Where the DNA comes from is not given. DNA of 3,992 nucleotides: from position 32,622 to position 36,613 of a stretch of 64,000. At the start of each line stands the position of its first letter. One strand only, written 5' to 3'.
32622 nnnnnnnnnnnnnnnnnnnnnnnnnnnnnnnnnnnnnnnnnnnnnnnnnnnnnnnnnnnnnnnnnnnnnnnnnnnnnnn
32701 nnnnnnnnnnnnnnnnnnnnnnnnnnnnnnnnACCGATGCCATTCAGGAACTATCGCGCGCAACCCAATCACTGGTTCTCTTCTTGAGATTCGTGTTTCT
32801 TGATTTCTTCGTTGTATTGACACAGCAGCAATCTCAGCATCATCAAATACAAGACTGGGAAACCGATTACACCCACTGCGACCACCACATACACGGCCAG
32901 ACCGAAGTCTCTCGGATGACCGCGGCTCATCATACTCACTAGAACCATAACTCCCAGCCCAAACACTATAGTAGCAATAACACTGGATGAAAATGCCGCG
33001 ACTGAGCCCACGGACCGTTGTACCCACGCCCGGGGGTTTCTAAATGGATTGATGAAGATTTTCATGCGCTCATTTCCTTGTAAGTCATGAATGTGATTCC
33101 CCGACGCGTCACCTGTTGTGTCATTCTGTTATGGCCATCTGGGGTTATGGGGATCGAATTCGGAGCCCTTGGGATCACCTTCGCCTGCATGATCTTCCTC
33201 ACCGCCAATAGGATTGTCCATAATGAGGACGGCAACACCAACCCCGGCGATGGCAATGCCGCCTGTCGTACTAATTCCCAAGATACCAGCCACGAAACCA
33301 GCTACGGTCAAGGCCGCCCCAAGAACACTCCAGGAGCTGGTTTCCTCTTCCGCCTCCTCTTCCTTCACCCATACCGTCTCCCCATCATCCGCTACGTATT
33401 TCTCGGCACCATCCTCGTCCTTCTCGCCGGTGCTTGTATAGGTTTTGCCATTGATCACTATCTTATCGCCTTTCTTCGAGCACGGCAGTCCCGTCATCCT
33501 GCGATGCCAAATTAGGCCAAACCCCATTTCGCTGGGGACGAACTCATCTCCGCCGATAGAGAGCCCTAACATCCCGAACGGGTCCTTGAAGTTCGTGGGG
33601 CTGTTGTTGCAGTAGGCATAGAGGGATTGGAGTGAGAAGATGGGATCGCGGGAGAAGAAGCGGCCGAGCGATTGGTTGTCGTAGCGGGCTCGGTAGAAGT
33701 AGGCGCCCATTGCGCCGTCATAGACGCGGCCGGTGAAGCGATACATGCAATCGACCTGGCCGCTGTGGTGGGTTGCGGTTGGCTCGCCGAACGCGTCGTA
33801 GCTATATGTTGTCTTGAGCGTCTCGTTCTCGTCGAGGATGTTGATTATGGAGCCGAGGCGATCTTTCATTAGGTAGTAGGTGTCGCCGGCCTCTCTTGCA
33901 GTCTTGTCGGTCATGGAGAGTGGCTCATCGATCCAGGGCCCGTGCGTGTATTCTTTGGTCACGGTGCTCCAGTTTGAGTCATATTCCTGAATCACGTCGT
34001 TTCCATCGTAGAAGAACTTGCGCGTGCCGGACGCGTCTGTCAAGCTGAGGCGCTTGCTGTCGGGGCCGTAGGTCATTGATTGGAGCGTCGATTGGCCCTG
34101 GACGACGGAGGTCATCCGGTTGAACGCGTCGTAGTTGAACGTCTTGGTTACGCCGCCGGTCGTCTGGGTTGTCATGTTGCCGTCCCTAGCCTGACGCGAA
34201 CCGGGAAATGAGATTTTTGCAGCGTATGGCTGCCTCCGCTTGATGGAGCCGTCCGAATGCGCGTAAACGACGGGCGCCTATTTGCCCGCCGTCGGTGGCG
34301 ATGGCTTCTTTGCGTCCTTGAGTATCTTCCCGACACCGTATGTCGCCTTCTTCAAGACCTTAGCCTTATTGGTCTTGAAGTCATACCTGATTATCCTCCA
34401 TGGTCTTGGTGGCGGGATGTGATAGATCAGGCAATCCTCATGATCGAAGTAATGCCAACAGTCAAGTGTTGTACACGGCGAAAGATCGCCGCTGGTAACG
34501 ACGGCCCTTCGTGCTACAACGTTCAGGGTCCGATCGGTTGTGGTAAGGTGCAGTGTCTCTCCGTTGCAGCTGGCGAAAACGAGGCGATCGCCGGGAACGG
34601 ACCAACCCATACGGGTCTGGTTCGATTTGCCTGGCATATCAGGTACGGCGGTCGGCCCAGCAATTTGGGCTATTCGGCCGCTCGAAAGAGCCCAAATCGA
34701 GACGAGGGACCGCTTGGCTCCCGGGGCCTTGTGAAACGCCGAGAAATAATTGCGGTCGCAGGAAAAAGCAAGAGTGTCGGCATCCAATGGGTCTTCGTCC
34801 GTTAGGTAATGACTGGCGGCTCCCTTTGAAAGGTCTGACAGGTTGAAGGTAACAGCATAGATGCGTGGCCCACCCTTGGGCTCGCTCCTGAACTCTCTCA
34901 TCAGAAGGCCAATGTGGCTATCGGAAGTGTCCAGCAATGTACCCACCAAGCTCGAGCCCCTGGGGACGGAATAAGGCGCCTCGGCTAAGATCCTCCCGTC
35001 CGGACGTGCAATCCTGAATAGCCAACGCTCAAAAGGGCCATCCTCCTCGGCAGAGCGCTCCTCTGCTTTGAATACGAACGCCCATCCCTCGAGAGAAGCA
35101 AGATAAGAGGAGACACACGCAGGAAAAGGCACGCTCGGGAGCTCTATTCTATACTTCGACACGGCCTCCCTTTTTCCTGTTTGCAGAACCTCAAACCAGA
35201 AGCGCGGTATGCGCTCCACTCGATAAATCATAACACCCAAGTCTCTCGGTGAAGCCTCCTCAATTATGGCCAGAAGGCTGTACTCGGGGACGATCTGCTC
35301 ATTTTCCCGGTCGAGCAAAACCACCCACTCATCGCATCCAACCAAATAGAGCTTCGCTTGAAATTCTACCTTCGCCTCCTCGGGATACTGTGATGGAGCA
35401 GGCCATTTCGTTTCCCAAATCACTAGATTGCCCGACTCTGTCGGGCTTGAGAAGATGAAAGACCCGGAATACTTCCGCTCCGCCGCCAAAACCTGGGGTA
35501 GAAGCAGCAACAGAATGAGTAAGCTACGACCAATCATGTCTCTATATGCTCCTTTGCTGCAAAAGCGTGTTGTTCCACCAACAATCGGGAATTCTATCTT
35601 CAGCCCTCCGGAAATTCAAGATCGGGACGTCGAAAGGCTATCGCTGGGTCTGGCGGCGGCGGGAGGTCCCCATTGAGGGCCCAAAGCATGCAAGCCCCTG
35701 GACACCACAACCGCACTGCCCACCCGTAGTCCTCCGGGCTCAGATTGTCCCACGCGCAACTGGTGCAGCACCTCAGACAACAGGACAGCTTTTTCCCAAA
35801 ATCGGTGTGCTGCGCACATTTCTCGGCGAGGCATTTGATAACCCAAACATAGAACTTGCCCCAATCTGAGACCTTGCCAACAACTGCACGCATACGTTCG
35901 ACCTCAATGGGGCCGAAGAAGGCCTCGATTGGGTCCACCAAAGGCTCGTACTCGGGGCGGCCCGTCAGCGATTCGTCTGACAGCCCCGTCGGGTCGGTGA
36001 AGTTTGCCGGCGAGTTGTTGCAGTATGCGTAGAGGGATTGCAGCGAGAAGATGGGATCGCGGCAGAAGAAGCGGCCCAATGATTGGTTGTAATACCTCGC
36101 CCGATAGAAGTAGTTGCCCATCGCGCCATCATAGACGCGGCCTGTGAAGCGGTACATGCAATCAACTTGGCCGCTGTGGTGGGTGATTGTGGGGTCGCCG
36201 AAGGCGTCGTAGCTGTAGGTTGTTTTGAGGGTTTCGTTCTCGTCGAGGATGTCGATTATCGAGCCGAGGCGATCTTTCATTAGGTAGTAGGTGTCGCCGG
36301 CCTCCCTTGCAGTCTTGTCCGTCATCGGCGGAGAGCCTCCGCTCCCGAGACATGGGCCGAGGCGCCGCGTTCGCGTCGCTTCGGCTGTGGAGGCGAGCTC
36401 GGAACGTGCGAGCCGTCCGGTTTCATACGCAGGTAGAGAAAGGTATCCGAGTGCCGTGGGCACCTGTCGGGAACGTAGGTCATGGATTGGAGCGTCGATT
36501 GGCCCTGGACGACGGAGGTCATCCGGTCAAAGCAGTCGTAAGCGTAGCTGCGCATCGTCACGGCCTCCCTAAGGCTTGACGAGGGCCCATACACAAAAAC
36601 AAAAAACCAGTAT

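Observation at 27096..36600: Array of five orphan Rhs/YD C-terminal toxin cassettes with glycine-zipper tips and membrane or secreted immunity-like genes, inserted directly after secG-tRNA-Leu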

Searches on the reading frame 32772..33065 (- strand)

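Call 6: search_protein_families(library=pfam, proteins=[window:32772-33065:-], max_evalue=0.1)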
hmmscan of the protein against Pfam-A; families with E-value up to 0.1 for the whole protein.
window:32772-33065:- (98 aa): 2 families
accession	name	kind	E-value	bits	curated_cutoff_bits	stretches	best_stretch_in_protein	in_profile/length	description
PF01699.29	Na_Ca_ex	-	0.0033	17.8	24.9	1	22-75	68-124/151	Sodium/calcium exchanger protein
PF03176.21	MMPL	-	0.014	14.8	20.5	1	17-75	245-301/333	MMPL family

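Call 7: search_protein_families(library=ncbifam, proteins=[window:32772-33065:-], max_evalue=0.1)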
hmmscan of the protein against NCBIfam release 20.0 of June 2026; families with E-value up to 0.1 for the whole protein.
window:32772-33065:- (98 aa): 1 family
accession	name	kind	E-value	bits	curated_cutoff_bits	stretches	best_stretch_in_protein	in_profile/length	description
NF002713.0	PRK02546.1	subfamily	0.0054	15.2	827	1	36-92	399-457/533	NAD(P)H-quinone oxidoreductase subunit 4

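Call 85: search_protein_families(library=padloc, proteins=[window:32772-33065:-], max_evalue=0.01)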
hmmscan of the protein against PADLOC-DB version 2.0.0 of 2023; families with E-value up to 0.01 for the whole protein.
window:32772-33065:- (98 aa): 0 families

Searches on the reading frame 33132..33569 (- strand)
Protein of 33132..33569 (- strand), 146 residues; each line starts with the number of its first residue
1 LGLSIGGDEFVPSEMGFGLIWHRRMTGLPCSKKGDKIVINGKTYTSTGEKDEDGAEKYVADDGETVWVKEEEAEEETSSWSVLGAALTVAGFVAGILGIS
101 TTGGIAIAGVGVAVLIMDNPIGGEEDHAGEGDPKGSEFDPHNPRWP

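Call 44: search_solved_structures(query=window:33132-33569:-, max_evalue=10)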
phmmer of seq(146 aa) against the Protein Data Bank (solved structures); distinct sequences matched with E-value up to 10: 0.

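Call 85: search_protein_families(library=padloc, proteins=[window:33132-33569:-], max_evalue=0.01)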
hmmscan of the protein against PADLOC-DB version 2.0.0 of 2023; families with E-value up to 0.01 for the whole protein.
window:33132-33569:- (146 aa): 0 families

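Call 86: search_protein_families(library=pfam, proteins=[window:33132-33569:-], max_evalue=10)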
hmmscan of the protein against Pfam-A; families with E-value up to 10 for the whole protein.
window:33132-33569:- (146 aa): 4 families
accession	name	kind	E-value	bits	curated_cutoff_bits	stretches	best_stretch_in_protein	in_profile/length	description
PF11239.13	DUF3040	-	0.025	15.2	24.7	1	74-115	38-78/84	Protein of unknown function (DUF3040)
PF05354.17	Phage_attach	-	0.082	13.9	26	1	28-55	65-91/99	Phage Head-Tail Attachment protein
PF19744.4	DUF6232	-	0.087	13.7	27.4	1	58-116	15-74/117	Family of unknown function (DUF6232)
PF04888.17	SseC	-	0.55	10.2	30.2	1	81-117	61-97/312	Secretion system effector C (SseC) like family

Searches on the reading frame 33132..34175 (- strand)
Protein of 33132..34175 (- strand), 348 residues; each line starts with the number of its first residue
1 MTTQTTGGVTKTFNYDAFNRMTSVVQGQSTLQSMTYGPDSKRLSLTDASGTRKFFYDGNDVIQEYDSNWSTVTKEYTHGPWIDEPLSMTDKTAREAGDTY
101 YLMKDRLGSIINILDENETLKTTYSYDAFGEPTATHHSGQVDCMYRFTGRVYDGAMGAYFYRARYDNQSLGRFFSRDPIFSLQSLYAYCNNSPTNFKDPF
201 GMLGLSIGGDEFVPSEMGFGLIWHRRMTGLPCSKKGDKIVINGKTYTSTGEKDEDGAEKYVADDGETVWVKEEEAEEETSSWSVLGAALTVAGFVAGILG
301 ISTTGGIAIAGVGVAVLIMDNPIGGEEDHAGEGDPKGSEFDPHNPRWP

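Call 6: search_protein_families(library=pfam, proteins=[window:33132-34175:-], max_evalue=0.1)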
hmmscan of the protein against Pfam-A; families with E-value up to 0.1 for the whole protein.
window:33132-34175:- (348 aa): 2 families
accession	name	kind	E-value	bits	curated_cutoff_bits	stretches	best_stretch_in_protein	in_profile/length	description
PF05593.20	RHS_repeat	-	1.4e-08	35.4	22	2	110-137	7-33/38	RHS Repeat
PF11239.13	DUF3040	-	0.088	13.5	24.7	0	276-317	38-78/84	Protein of unknown function (DUF3040)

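Call 7: search_protein_families(library=ncbifam, proteins=[window:33132-34175:-], max_evalue=0.1)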
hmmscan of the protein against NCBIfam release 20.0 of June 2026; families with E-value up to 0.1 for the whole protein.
window:33132-34175:- (348 aa): 3 families
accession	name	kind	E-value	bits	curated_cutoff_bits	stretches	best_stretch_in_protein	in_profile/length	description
TIGR03696.1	Rhs_assc_core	domain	2.2e-16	60.1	32.5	1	126-202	1-76/76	RHS repeat-associated core domain-containing protein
NF041261.1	RHS_core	equivalog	5.3e-08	31.1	2000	1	108-201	1166-1260/1261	RHS element core protein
TIGR01643.1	YD_repeat_2x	repeat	0.00033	21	15.8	0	15-51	1-38/42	YD repeat-containing protein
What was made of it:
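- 33129..34175 (-): C4: cassette of 348 aa (equals P0009). The tip is 33129-33569: an LPC motif, a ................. module, an acidic linker, then a 45-residue Gly/Ala-rich hydrophobic segment. TIGR03696, 60 bits (call 7).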

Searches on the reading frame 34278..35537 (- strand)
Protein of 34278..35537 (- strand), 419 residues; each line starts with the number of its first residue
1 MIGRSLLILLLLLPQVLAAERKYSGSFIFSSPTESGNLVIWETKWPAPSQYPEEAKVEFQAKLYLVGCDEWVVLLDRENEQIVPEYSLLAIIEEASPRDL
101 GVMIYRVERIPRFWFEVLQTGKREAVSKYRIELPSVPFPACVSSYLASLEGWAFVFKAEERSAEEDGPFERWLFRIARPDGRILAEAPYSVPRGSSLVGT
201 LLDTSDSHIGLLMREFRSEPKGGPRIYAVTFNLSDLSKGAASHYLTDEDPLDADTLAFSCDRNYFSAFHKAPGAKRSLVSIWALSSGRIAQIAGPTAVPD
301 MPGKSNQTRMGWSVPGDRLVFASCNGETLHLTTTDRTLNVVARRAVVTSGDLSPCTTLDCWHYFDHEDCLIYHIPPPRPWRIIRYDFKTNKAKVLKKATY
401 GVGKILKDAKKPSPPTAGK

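Call 6: search_protein_families(library=pfam, proteins=[window:34281-35537:-], max_evalue=0.1)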
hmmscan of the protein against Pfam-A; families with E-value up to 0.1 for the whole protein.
window:34281-35537:- (419 aa): 0 families

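Call 7: search_protein_families(library=ncbifam, proteins=[window:34281-35537:-], max_evalue=0.1)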
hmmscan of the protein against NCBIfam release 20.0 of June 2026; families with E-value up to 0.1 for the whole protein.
window:34281-35537:- (419 aa): 0 families

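Call 10: find_encoding_contigs(protein=window:34278-35537:-, flank=10000, max_places=6)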
Protein window:34278-35537:- (419 aa): no gene with exactly this product is on record in the collection.

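Call 56: find_homologous_proteins(query=window:34281-35537:-, max_evalue=0.001)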
Query window:34281-35537:- (419 aa): 3 proteins with E <= 0.001 among 8000 candidates.
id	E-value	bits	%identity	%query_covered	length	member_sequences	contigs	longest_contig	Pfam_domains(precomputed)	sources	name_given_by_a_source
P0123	1.4e-286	968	100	100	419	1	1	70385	-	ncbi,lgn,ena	-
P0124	4.0e-157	541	60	100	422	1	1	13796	-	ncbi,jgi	-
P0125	5.3e-147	508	59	93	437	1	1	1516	-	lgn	-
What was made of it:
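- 34278..35537 (-): S419: predicted secreted protein (signal-like N-terminus, 7 Cys), the putative immunity partner of C5. Only 2 homologues in 5.8 billion proteins (call 56).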

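Call 58: list_cluster_members(proteins=[P0123, P0003, P0009, P0128, P0129])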
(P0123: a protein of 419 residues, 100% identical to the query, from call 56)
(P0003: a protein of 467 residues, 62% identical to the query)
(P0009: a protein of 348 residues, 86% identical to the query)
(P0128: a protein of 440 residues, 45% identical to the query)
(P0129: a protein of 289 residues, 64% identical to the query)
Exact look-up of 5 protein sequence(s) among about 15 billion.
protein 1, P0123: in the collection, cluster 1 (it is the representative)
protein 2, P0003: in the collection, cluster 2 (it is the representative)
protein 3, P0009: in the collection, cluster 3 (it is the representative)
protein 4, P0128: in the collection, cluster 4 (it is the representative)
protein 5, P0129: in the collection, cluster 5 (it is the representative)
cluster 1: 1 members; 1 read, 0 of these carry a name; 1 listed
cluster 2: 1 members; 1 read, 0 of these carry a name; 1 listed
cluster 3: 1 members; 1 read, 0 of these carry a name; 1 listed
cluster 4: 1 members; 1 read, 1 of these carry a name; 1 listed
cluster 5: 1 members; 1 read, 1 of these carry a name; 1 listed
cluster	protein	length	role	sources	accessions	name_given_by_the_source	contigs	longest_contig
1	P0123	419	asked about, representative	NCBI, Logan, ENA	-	-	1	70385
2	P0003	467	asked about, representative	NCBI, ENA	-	-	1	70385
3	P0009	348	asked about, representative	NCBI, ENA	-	-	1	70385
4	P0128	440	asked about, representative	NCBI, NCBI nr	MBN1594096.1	MAG: hypothetical protein JW941_12705 [Candidatus Coatesbacteria bacterium] | hypothetical protein [Candidatus Coatesbacteria bacterium]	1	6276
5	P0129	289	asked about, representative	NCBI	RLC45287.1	MAG: hypothetical protein DRH70_07795, partial [Candidatus Coatesbacteria bacterium]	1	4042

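Call 71: predict_structure(alignment_id=A6)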
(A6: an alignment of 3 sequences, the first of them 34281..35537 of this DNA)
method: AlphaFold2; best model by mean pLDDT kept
length: 419 residues; sequences in the alignment: 3
mean_pLDDT: 32.5   pTM: 0.24
mean pLDDT of the five models: 32.5, 31.4, 31.1, 29.9, 29.0
residues with pLDDT >= 90: 0; 70-90: 0; 50-70: 0; < 50: 419
segments of 3 or more residues with pLDDT < 50: 1-419
pLDDT, mean of each block of 10 residues (from residue 1): 28 35 33 30 36 35 28 25 27 27 29 28 28 24 26 38 41 43 42 37 31 33 31 31 27 29 32 29 29 26 23 31 43 42 38 34 35 37 33 36 42 32
secondary structure, 60 per line:
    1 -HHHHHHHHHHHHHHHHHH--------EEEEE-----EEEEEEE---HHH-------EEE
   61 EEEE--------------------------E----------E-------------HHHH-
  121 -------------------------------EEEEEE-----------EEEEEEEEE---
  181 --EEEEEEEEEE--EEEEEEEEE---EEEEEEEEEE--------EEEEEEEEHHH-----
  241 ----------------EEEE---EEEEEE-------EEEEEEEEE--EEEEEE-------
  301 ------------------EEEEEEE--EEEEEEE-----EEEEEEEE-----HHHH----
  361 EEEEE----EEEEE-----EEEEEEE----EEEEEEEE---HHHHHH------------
elements in order: H2-19 E28-32 E38-44 E58-64 H116-119 E152-157 E169-177 E183-192 E195-203 E207-216 E225-232 E257-260 E264-269 E277-285 E288-293 E319-325 E328-334 E340-347 H353-356 E361-365 E370-374 E380-386 E391-398 H402-407

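Call 76: search_solved_structures(query=A6, max_evalue=1)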
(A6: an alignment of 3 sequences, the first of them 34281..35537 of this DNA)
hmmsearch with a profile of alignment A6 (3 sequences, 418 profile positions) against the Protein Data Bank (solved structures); distinct sequences matched with E-value up to 1: 1.
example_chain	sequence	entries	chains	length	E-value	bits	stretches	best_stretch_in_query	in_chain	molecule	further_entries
8c7v_A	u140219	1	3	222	0.97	11.2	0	235-284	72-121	Fab heavy chain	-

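Call 85: search_protein_families(library=padloc, proteins=[window:34281-35537:-], max_evalue=0.01)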
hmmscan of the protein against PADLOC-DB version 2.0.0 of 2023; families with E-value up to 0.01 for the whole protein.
window:34281-35537:- (419 aa): 0 families

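Call 92: find_encoding_contigs(protein=P0123, flank=10000, max_places=4)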
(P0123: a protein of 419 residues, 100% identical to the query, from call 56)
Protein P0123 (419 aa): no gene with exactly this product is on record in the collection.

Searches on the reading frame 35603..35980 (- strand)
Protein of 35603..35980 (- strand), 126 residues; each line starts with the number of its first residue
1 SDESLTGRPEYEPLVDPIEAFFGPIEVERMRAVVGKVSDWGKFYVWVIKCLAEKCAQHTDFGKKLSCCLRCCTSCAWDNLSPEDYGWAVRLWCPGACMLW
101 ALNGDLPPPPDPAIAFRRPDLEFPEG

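Call 85: search_protein_families(library=padloc, proteins=[window:35603-35980:-], max_evalue=0.01)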
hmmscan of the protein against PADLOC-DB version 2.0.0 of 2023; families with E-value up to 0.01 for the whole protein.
window:35603-35980:- (126 aa): 0 families

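Call 86: search_protein_families(library=pfam, proteins=[window:35603-35980:-], max_evalue=10)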
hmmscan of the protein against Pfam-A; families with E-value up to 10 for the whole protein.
window:35603-35980:- (126 aa): 2 families
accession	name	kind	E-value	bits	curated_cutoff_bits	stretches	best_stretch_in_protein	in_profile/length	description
PF07327.16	Neuroparsin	-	0.0068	17.3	23.5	1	27-80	38-90/103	Neuroparsin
PF24341.1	OB_DEPS-1_6th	-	0.054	13.5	27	1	22-53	23-52/69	P-granule-associated protein DEPS-1, sixth OB-fold domain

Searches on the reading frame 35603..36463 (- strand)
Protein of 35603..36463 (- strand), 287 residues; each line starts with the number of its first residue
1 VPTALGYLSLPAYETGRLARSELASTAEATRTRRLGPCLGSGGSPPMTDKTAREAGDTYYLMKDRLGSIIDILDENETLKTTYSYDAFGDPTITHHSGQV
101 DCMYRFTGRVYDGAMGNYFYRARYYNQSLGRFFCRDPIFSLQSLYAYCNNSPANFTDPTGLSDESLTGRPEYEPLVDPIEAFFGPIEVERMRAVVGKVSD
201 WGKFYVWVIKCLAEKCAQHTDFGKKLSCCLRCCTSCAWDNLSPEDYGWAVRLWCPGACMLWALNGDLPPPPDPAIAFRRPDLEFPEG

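Call 6: search_protein_families(library=pfam, proteins=[window:35603-36463:-], max_evalue=0.1)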
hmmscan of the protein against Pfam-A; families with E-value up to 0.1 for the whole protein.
window:35603-36463:- (287 aa): 2 families
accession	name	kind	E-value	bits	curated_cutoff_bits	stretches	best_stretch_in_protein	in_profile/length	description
PF05593.20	RHS_repeat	-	0.019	15.8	22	1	72-95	10-33/38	RHS Repeat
PF07327.16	Neuroparsin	-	0.027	15.3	23.5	1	188-241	38-90/103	Neuroparsin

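Call 7: search_protein_families(library=ncbifam, proteins=[window:35603-36463:-], max_evalue=0.1)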
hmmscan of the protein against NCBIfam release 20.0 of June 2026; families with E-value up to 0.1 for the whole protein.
window:35603-36463:- (287 aa): 2 families
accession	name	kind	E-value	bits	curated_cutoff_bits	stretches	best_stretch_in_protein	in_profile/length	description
TIGR03696.1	Rhs_assc_core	domain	2.1e-18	66.6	32.5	1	85-161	1-76/76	RHS repeat-associated core domain-containing protein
NF041261.1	RHS_core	equivalog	1.9e-06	26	2000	1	70-161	1169-1261/1261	RHS element core protein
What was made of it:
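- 35600..36325 (-): C5: cassette of 241 aa counted from the native Met of MTDKTA, which lies 10 nt after the GGAGG of the repeat element. Its tip is Cys-rich (9 Cys in 126 aa). TIGR03696, 66.6 bits (call 7).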
